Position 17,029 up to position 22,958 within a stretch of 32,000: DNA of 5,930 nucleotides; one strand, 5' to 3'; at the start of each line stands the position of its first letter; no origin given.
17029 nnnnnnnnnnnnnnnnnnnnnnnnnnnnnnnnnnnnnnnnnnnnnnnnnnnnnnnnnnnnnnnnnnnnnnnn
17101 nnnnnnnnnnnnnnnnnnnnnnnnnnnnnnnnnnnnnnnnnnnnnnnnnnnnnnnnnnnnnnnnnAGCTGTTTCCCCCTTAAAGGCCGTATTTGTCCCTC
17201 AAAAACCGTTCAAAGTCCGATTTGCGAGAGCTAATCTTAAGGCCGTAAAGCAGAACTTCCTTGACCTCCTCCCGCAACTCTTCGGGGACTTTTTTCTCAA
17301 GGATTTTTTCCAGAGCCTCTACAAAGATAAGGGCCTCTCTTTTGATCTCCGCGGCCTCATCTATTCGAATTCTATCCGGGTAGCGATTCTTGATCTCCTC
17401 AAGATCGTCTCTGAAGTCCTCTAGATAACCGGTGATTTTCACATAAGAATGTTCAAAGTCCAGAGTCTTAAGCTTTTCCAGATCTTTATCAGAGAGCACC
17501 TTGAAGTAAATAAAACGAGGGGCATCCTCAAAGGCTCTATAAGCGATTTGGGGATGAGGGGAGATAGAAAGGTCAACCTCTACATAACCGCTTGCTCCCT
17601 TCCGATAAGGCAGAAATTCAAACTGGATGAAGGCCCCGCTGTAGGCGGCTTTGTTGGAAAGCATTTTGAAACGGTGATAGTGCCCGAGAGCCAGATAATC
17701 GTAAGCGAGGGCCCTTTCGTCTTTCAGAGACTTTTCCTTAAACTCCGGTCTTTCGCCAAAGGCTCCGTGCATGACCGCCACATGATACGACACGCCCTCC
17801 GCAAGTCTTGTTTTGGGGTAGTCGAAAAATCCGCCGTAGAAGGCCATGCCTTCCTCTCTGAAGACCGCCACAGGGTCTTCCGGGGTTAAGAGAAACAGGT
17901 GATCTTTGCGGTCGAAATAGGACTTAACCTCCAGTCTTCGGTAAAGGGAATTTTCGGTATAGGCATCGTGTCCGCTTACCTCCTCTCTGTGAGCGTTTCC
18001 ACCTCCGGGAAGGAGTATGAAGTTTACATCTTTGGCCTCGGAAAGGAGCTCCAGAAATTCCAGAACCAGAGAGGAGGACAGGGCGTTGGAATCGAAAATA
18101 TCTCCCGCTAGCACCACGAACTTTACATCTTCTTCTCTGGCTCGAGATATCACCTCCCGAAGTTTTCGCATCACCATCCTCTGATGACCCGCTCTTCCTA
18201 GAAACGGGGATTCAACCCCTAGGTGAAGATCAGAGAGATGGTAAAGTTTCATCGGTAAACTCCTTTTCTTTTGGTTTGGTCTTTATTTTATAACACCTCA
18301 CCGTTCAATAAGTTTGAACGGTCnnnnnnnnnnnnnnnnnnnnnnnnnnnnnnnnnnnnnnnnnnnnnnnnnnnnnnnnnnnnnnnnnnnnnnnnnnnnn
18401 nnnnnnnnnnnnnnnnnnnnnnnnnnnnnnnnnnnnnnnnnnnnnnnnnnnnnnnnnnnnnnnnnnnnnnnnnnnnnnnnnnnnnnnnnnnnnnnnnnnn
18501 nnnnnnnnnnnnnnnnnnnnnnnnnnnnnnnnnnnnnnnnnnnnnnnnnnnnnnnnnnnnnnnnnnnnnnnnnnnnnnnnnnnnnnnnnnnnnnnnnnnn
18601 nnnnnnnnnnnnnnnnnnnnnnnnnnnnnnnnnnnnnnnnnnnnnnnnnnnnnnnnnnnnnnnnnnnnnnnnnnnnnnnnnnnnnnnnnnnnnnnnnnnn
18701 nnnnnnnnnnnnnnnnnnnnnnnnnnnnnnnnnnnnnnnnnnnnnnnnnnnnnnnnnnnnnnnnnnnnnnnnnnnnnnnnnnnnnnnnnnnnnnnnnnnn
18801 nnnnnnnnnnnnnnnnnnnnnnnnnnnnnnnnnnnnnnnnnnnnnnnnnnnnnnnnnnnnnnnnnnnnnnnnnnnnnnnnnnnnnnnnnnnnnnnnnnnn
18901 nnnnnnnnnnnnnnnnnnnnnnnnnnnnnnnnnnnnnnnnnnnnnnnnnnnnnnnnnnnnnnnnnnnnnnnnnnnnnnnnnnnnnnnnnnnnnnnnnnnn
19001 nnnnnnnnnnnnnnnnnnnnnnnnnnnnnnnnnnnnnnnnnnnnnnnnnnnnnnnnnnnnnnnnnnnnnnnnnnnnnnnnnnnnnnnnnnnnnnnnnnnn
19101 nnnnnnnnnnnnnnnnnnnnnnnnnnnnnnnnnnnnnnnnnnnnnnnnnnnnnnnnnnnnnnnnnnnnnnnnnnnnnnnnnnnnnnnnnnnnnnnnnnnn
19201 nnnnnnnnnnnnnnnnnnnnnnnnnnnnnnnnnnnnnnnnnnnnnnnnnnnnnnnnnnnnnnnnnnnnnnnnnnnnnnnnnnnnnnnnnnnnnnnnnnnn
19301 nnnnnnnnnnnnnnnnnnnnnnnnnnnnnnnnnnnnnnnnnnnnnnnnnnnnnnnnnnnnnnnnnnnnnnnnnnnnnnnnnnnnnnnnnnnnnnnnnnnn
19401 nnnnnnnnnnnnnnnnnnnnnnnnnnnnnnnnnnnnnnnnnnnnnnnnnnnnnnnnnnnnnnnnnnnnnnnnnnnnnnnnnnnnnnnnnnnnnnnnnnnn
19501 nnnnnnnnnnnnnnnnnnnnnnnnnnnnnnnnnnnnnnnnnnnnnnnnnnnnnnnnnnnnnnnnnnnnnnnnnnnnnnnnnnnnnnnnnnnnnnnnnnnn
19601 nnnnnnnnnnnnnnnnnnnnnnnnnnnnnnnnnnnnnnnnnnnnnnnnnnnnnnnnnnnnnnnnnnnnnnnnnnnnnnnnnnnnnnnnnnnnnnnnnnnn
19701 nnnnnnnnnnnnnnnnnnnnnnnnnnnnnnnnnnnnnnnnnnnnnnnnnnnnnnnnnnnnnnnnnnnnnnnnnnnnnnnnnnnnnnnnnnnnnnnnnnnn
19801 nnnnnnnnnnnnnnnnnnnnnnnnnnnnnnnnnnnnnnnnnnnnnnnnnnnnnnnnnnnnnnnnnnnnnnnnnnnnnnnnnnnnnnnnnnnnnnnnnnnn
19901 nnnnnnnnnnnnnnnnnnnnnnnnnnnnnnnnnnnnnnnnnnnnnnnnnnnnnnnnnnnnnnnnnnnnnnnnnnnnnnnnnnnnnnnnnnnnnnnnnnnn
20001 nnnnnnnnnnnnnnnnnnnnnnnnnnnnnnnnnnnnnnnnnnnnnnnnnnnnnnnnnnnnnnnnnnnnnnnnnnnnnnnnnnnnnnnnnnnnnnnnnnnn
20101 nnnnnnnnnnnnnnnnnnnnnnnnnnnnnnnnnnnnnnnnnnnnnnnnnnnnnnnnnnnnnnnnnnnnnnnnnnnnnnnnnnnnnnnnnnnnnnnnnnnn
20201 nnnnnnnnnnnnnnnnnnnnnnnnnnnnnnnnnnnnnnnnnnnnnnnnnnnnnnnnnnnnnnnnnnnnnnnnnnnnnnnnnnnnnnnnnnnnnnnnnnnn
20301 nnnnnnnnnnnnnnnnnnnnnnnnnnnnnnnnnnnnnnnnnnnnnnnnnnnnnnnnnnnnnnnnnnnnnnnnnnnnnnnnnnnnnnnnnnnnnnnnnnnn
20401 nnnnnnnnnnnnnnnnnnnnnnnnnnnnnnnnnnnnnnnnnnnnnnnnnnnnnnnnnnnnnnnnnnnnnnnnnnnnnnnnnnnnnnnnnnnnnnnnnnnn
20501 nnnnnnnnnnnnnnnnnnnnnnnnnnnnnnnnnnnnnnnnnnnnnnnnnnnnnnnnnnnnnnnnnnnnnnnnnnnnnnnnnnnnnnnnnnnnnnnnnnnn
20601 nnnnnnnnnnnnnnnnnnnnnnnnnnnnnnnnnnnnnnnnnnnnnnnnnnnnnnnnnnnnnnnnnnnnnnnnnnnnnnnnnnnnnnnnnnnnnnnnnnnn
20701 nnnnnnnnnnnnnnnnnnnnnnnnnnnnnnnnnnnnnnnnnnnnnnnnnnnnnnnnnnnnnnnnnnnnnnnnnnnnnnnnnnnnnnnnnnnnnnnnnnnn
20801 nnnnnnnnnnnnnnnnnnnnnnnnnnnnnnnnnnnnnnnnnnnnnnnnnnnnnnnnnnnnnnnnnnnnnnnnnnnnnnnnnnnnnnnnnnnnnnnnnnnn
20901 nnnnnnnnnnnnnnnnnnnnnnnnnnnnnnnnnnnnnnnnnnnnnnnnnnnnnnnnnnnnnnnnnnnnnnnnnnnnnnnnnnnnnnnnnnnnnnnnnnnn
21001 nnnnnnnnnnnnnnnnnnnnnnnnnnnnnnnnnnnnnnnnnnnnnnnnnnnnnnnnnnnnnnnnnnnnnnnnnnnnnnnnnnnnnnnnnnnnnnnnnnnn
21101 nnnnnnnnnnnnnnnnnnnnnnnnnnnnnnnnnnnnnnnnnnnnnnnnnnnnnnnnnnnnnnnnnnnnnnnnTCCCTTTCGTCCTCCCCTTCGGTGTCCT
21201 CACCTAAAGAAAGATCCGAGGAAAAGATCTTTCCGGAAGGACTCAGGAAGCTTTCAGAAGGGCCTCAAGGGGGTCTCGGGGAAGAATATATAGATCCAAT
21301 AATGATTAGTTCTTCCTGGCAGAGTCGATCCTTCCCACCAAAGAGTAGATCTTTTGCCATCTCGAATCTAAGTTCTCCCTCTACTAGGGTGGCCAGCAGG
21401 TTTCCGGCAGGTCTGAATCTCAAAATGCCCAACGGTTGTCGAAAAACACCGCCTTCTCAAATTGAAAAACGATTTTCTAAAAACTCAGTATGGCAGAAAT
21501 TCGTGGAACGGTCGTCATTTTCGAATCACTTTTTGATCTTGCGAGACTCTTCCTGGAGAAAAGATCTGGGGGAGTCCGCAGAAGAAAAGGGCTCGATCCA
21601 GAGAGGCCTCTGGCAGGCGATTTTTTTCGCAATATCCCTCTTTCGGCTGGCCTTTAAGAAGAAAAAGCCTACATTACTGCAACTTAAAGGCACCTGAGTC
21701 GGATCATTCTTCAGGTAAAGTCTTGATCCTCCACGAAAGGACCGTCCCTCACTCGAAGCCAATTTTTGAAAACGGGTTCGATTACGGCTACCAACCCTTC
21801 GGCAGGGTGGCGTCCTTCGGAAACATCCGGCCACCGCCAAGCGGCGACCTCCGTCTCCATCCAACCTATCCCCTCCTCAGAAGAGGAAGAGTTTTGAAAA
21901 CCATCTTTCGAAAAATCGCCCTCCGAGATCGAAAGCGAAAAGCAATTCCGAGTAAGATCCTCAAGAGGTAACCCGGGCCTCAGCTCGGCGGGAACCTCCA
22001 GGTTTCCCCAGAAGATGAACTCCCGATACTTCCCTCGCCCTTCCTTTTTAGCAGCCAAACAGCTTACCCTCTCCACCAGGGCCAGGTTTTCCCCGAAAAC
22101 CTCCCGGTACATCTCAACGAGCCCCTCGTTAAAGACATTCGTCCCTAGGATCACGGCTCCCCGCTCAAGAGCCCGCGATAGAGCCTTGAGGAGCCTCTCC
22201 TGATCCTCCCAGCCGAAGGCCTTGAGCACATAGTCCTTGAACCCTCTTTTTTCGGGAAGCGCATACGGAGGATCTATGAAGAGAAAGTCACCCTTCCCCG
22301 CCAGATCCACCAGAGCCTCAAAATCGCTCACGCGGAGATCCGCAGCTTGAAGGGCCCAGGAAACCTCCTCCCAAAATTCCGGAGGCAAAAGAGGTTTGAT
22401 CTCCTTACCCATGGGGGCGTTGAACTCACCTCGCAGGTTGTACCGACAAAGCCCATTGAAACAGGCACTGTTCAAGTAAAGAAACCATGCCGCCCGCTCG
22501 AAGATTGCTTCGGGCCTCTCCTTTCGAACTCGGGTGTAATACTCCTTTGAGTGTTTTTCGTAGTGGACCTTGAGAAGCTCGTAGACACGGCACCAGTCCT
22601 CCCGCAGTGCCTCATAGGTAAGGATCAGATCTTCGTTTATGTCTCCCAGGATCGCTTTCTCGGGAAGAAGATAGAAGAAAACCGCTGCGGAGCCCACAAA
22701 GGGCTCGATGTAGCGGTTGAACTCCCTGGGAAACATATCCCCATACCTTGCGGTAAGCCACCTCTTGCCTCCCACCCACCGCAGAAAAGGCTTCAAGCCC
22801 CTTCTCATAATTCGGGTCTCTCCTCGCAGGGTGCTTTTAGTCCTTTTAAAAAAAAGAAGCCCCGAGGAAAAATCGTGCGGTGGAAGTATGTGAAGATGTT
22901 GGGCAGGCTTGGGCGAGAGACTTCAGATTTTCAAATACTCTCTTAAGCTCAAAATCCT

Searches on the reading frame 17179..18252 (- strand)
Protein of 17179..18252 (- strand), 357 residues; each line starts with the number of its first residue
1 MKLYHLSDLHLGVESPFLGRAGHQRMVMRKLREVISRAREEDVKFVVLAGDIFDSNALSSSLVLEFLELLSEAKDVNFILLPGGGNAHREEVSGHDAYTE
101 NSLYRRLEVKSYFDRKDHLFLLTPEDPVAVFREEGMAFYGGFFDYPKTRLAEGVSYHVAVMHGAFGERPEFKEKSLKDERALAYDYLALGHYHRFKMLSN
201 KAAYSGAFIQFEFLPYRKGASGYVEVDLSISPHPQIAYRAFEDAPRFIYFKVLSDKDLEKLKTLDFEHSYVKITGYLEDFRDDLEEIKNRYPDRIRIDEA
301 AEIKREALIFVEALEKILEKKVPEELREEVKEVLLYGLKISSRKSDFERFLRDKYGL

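Call 4: search_protein_families(library=padloc, proteins=[window:17179-18252:-], max_evalue=0.01)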
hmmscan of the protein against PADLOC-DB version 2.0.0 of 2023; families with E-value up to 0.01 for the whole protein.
window:17179-18252:- (357 aa): 2 families
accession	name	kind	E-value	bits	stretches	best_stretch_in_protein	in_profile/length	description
PDLC02717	PbeC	-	0.0063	13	1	276-331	183-237/610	PbeC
PDLC05051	PDC-S60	-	0.0071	12.5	0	1-83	1-85/1027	-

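Call 5: search_protein_families(library=ncbifam, proteins=[window:17179-18252:-], max_evalue=0.001)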
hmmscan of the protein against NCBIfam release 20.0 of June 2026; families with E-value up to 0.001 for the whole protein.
window:17179-18252:- (357 aa): 6 families
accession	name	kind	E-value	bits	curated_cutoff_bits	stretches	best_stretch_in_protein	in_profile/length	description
TIGR00619.1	sbcd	subfamily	3.6e-12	46.6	77.65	1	1-83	1-83/252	exonuclease subunit SbcD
NF041029.1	Mre11_Pyroc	equivalog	4e-09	35.8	600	1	1-89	1-87/438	DNA double-strand break repair protein Mre11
NF008206.2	PRK10966.1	equivalog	3e-08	33.2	450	1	1-86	1-83/380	exonuclease subunit SbcD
NF041031.1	Mre11_Sulfo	equivalog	3.3e-06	26.6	500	1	3-89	2-88/374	DNA double-strand break repair protein Mre11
NF041753.2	sbcd_Staph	equivalog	8.8e-06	24.8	480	0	179-229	198-248/375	exonuclease subunit SbcD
NF041754.1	sbcd_Bac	equivalog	0.00015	21.1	750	0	1-75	1-75/390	exonuclease subunit SbcD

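Call 8: search_protein_families(library=pfam, proteins=[window:17179-18252:-], max_evalue=0.001)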
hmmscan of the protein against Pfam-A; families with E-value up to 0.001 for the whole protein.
window:17179-18252:- (357 aa): 2 families
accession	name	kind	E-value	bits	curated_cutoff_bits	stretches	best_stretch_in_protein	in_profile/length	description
PF00149.33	Metallophos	-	4.7e-08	34.1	21.5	1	1-193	1-189/191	Calcineurin-like phosphoesterase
PF12850.12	Metallophos_2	-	1.3e-05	25.6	27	1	1-197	1-121/154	Calcineurin-like phosphoesterase superfamily domain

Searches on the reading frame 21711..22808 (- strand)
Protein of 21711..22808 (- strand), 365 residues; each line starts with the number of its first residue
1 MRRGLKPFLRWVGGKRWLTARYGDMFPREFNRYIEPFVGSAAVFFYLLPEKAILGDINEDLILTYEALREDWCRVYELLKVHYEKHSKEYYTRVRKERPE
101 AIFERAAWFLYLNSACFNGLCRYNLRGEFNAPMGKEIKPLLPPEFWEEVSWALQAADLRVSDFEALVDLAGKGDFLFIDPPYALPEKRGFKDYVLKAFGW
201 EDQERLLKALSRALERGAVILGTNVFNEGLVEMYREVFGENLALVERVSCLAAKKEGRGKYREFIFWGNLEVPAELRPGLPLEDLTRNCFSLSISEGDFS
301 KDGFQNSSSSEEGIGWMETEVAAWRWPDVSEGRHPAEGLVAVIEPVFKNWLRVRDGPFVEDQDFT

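Call 8: search_protein_families(library=pfam, proteins=[window:21711-22808:-], max_evalue=0.001)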
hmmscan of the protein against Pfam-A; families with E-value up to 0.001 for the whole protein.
window:21711-22808:- (365 aa): 1 family
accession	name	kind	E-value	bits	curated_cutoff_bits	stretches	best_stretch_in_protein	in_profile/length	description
PF02086.21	MethyltransfD12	-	1e-38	133.9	22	1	11-213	1-217/253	D12 class N6 adenine-specific DNA methyltransferase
